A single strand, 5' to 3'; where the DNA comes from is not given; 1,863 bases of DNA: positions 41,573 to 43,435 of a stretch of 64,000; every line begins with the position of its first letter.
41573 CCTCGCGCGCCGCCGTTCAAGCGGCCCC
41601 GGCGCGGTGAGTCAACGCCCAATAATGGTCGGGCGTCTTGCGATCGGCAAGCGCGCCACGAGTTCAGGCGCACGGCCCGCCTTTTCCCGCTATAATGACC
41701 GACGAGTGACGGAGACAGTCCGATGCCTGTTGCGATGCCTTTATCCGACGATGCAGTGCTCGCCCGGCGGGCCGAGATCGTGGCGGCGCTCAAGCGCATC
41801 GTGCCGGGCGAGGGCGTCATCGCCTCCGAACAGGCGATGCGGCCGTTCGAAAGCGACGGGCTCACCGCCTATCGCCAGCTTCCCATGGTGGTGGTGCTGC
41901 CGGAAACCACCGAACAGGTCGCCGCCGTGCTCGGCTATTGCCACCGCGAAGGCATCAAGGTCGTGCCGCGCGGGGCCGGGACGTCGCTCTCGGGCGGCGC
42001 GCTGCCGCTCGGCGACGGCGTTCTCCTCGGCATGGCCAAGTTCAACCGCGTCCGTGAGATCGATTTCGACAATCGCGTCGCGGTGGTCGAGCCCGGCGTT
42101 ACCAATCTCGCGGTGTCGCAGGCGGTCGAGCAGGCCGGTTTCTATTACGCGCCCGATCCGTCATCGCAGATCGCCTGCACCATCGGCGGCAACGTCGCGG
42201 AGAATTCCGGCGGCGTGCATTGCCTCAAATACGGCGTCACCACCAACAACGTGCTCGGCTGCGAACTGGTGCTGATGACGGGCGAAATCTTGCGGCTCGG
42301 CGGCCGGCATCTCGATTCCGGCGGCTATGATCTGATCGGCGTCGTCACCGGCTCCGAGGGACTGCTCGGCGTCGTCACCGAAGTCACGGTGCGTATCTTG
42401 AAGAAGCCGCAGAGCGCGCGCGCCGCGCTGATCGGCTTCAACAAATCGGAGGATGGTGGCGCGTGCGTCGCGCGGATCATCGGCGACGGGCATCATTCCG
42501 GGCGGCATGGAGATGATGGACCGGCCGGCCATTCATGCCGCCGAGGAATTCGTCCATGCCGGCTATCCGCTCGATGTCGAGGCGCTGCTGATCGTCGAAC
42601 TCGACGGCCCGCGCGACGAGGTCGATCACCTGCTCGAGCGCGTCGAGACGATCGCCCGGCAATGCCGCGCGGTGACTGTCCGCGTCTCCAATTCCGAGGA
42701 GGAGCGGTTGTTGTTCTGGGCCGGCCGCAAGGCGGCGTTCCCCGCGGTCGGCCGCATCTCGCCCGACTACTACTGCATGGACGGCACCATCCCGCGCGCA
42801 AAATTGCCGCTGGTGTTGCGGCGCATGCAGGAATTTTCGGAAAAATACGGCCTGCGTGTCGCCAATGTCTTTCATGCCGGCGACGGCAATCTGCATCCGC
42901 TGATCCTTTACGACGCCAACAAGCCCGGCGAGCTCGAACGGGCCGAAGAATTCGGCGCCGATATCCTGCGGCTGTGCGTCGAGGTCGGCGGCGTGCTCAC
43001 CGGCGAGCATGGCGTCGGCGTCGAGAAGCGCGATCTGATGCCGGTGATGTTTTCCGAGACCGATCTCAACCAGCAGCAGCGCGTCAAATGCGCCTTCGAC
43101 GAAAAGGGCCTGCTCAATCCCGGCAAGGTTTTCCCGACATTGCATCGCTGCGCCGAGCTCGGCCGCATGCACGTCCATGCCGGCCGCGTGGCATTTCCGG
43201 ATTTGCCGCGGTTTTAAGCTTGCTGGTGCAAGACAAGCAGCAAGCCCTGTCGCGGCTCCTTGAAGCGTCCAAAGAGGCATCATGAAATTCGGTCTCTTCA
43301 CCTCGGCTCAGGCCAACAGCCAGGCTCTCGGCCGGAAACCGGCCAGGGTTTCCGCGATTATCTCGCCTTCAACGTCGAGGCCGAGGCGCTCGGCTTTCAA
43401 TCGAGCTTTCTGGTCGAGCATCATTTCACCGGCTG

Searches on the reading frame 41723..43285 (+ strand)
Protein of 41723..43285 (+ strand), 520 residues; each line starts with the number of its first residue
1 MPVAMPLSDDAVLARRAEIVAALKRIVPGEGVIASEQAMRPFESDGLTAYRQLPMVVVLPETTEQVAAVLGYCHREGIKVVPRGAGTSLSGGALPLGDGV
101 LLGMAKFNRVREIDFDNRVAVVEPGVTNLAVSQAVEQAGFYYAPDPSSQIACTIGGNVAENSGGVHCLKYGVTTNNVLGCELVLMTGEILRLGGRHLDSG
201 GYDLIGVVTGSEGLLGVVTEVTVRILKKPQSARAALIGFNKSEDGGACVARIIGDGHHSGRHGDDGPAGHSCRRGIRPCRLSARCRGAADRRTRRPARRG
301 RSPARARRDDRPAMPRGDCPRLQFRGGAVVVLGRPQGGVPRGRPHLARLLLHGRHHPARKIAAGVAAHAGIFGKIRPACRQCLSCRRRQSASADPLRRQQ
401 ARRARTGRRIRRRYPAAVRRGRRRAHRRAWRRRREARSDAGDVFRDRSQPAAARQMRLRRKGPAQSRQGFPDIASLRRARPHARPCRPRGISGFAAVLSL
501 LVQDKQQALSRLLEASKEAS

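Call 41: search_protein_families(library=pfam, proteins=[window:41723-43285:+], max_evalue=0.00001)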
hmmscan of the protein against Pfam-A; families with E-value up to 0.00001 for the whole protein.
window:41723-43285:+ (520 aa): 1 family
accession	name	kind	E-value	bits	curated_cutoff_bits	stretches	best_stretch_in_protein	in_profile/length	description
PF01565.28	FAD_binding_4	-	4.6e-40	137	26.4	1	54-193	1-139/139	FAD binding domain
